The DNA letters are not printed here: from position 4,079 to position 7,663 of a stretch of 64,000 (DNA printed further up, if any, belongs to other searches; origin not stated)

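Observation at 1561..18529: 17-kb translationally coupled supercluster joining a haem-gas sensor, a phosphorelay, a sigma-less partner switch and envelope glycosylation/export genes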

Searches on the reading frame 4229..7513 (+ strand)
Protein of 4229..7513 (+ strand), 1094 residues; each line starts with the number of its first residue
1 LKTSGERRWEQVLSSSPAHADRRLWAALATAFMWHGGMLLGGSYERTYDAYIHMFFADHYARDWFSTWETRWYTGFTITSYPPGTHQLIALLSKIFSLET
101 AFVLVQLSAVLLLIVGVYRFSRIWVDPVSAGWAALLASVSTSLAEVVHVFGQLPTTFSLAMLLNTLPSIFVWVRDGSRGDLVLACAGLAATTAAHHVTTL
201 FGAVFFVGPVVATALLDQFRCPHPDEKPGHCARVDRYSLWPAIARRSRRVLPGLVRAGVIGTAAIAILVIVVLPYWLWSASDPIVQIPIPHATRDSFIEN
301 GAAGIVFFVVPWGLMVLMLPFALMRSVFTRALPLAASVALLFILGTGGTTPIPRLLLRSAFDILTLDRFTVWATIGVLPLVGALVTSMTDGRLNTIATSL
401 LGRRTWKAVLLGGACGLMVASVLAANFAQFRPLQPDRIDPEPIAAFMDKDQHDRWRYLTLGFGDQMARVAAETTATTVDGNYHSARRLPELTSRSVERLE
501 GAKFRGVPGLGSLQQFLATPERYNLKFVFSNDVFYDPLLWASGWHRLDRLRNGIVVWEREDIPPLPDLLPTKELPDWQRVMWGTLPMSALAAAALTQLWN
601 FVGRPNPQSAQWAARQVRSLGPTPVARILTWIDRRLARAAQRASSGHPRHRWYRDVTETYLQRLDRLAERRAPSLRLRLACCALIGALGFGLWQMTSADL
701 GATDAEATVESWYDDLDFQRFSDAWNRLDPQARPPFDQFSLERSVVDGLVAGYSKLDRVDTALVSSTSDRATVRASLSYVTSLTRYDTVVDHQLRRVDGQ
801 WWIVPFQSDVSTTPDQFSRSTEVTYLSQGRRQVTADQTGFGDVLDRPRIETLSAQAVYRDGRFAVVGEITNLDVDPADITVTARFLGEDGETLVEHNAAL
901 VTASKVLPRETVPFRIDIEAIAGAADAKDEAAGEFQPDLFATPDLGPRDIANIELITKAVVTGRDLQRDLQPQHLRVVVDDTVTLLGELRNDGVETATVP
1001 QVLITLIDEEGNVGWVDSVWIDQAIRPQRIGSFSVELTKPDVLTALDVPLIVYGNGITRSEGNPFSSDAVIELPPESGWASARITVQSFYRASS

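Call 4: search_protein_families(library=pfam, proteins=[window:4229-7513:+], max_evalue=0.01)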
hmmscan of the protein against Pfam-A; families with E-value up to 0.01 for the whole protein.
window:4229-7513:+ (1094 aa): 0 families

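Call 15: search_protein_families(library=ncbifam, proteins=[window:4229-7513:+], max_evalue=0.01)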
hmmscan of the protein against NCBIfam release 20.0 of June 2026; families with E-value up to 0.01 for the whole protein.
window:4229-7513:+ (1094 aa): 1 family
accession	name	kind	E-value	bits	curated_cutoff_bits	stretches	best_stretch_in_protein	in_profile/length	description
NF038353.1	FxLYD_dom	domain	1.1e-05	25.2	23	0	861-920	2-59/71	FxLYD domain-containing protein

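Call 16: search_solved_structures(query=window:4229-7513:+, max_evalue=10)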
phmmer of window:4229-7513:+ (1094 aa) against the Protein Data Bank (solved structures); distinct sequences matched with E-value up to 10: 0.

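Call 18: find_homologous_proteins(query=window:4229-7510:+, max_evalue=0.00001)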
Query window:4229-7510:+ (1094 aa): 2682 proteins with E <= 0.00001 among 8000 candidates; the best 120 are listed.
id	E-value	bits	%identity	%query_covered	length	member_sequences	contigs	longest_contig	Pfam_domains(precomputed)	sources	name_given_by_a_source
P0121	0.0e+0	2452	100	99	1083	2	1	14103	-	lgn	-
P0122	0.0e+0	1595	67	98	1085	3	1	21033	-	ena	-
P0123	0.0e+0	1593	66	98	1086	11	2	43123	-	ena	-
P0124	0.0e+0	1581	66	98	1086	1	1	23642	-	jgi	-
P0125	0.0e+0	1578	66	98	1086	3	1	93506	-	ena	-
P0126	0.0e+0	1568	65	98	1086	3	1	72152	-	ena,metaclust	metaclust:\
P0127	0.0e+0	1558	65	97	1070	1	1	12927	-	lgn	-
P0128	0.0e+0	1526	64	98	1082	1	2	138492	-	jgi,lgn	-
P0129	0.0e+0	1526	65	99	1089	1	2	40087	-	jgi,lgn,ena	-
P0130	0.0e+0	1505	66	95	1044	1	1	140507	-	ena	-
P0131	0.0e+0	1503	61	99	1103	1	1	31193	-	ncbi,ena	-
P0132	0.0e+0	1452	62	98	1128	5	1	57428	-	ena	-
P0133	0.0e+0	1376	59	98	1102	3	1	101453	-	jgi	-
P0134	0.0e+0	1223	55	99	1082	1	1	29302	-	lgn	-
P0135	0.0e+0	1221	56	96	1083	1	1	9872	-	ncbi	-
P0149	0.0e+0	1113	51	96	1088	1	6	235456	-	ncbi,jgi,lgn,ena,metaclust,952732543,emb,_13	metaclust:\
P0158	0.0e+0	1094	50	98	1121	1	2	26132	-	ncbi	-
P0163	0.0e+0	1087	50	97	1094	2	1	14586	-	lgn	-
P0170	0.0e+0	1082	49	97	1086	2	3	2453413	-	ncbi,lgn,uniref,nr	ncbi:MAG: hypothetical protein HXX08_20715 [Chloroflexi bacterium]|uniref:Uncharacterized protein n=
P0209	0.0e+0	1052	47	96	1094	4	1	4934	-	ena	-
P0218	0.0e+0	1046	48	96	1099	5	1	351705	-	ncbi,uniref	ncbi:hypothetical protein [Kouleothrix sp.]|uniref:hypothetical protein n=1 Tax=Kouleothrix sp. TaxI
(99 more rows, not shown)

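Call 19: find_encoding_contigs(protein=P0170, flank=10000, max_places=1)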
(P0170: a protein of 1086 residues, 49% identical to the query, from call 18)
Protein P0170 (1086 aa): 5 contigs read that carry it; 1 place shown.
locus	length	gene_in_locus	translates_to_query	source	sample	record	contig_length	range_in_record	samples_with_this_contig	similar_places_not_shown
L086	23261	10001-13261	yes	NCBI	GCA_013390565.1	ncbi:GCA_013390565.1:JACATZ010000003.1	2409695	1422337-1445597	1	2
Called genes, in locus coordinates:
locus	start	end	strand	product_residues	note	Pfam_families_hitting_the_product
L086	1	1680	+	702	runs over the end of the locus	PF03190:Thioredox_DsbH, PF13098:Thioredoxin_2 (weak), PF13899:Thioredoxin_7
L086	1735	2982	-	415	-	PF00462:Glutaredoxin, PF00890:FAD_binding_2 (weak), PF01946:Thi4 (weak), PF07992:Pyr_redox_2, PF12831:FAD_oxidored, PF13450:NAD_binding_8 (weak), PF13738:Pyr_redox_3, PF00070:Pyr_redox, +3 more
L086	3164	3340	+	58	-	-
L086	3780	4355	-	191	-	PF13328:HD_4, PF01966:HD (weak)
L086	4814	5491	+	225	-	-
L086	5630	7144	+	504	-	-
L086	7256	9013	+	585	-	PF00072:Response_reg, PF01590:GAF (weak), PF13185:GAF_2 (weak), PF00512:HisKA, PF02518:HATPase_c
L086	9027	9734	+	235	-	PF00072:Response_reg, PF00486:Trans_reg_C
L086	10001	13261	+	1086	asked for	-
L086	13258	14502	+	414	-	PF09134:Invasin_D3 (faint)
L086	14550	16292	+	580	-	PF00150:Cellulase, PF26410:GH5_mannosidase (faint)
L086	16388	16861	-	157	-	PF03779:SPW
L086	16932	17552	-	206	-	PF07681:DoxX (faint)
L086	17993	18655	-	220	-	PF11303:DUF3105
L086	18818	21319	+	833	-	PF17389:Bac_rhamnosid6H, PF22422:MGH1-like_GH, PF01204:Trehalase (weak)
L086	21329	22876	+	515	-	PF00015:MCPsignal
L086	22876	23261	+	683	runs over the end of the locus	PF02310:B12-binding, PF04055:Radical_SAM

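Call 20: find_encoding_contigs(protein=P0149, flank=10000, max_places=1)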
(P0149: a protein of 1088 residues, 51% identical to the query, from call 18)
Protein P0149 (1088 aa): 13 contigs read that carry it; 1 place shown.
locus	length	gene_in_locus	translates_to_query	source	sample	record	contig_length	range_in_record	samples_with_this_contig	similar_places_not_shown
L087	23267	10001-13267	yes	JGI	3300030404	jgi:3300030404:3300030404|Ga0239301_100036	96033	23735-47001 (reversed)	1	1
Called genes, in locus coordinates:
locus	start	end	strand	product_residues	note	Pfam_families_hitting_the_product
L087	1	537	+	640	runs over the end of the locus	PF00890:FAD_binding_2, PF01266:DAO (faint), PF02910:Succ_DH_flav_C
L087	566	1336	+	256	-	PF13085:Fer2_3, PF13187:Fer4_9 (faint), PF00037:Fer4 (weak), PF12797:Fer4_2 (weak), PF12837:Fer4_6 (weak), PF13183:Fer4_8, PF13237:Fer4_10 (weak), PF12838:Fer4_7, +2 more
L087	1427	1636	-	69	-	-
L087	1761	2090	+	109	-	-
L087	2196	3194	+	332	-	PF14249:Tocopherol_cycl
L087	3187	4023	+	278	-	-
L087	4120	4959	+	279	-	PF01593:Amino_oxidase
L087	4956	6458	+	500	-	PF04244:DPRP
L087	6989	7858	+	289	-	PF03881:Fructosamin_kin, PF01636:APH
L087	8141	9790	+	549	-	PF13385:Laminin_G_3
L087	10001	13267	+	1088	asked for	-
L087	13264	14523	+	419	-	PF09134:Invasin_D3 (faint), PF02369:Big_1 (faint)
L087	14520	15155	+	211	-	-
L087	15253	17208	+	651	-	PF00535:Glycos_transf_2, PF13439:Glyco_transf_4 (weak), PF00534:Glycos_transf_1, PF13692:Glyco_trans_1_4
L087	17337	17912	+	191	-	PF05685:Uma2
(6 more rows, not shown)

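Call 21: find_encoding_contigs(protein=P0218, flank=10000, max_places=1)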
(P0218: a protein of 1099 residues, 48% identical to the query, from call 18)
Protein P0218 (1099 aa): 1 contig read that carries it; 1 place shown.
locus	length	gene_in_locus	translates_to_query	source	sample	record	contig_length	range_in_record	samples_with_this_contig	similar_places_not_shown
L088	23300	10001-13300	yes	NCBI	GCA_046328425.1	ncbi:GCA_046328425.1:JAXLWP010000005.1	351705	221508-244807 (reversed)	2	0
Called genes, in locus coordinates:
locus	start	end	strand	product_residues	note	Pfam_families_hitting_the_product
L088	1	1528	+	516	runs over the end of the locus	PF13091:PLDc_2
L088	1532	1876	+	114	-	-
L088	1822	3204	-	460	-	PF13204:Apiosidase, PF12904:Collagen_bind_2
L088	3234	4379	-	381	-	PF04389:Peptidase_M28, PF05343:Peptidase_M42 (faint), PF01546:Peptidase_M20, PF07687:M20_dimer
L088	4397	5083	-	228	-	PF03575:Peptidase_S51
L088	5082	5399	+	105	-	-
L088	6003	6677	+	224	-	-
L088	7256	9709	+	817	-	PF01266:DAO, PF01494:FAD_binding_3 (faint), PF01593:Amino_oxidase (faint), PF07992:Pyr_redox_2 (faint), PF16350:FAO_M, PF01571:GCV_T, PF08669:GCV_T_C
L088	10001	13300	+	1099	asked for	-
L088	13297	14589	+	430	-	PF02369:Big_1 (faint), PF09134:Invasin_D3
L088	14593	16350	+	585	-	PF26410:GH5_mannosidase (weak)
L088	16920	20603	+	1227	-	PF05231:MASE1, PF00989:PAS, PF08448:PAS_4 (weak), PF13426:PAS_9, PF08448:PAS_4, PF00512:HisKA, PF02518:HATPase_c, PF00072:Response_reg, +4 more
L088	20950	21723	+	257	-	PF00005:ABC_tran, PF13304:AAA_21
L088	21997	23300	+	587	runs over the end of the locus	PF16949:ABC_tran_2, PF09847:12TM_1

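Call 42: predict_structure(alignment_id=A2)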
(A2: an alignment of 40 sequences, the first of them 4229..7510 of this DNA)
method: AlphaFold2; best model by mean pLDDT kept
length: 1094 residues; sequences in the alignment: 40
mean_pLDDT: 79.5   pTM: 0.77
mean pLDDT of the five models: 79.5, 77.5, 75.5, 74.6, 73.9
residues with pLDDT >= 90: 394; 70-90: 446; 50-70: 140; < 50: 114
segments of 3 or more residues with pLDDT < 50: 1-9, 283-290, 432-434, 480-509, 698-701, 745-751, 811-843, 923-933, 1061-1063
pLDDT, mean of each block of 10 residues (from residue 1): 41 55 95 96 83 88 87 59 87 95 97 96 94 96 91 92 95 90 95 89 92 93 82 81 91 94 91 71 48 69 79 90 90 95 82 82 77 95 94 87 89 92 79 60 87 84 70 71 31 30 39 73 85 83 87 87 79 85 92 91 63 63 80 91 71 73 72 60 72 58 80 78 90 85 54 70 91 88 79 91 80 40 34 43 68 91 92 86 92 86 87 89 50 55 83 91 83 90 91 83 93 92 82 92 91 70 54 90 90 58
secondary structure, 60 per line:
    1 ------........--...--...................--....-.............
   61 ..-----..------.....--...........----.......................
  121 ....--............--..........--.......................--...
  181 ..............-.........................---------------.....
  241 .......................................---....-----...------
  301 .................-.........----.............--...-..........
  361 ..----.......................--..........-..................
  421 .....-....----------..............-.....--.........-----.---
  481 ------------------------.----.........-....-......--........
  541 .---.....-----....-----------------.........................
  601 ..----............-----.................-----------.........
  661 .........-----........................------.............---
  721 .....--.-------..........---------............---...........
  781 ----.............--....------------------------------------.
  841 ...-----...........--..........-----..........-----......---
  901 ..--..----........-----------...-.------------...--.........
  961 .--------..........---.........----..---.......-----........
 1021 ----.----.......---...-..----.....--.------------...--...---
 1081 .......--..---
elements in order (helices of 4 or more, strands of 3 or more residues): H7-14 H22-40 H43-46 H48-62 H83-93 H98-124 H127-138 H141-150 H153-175 H178-194 H196-220 H236-279 H283-286 H301-317 H319-327 H332-344 H351-362 H367-389 H392-401 H403-425 H427-430 H441-454 E456-460 H463-471 H510-518 H520-523 E525-530 H533-541 E545-549 E555-558 H576-602 H607-618 H624-640 H652-669 H675-698 H705-717 H721-725 H736-745 E755-766 E770-780 E785-797 E800-803 H840-843 E849-859 E862-871 E877-886 E892-897 E911-918 E952-961 E970-979 E983-991 E1001-1007 E1013-1020 E1030-1036 E1050-1054 E1070-1072 E1081-1087
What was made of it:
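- On GT-C glycosyltransferases: The model has pLDDT 79.5 and pTM 0.77 (call 42).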
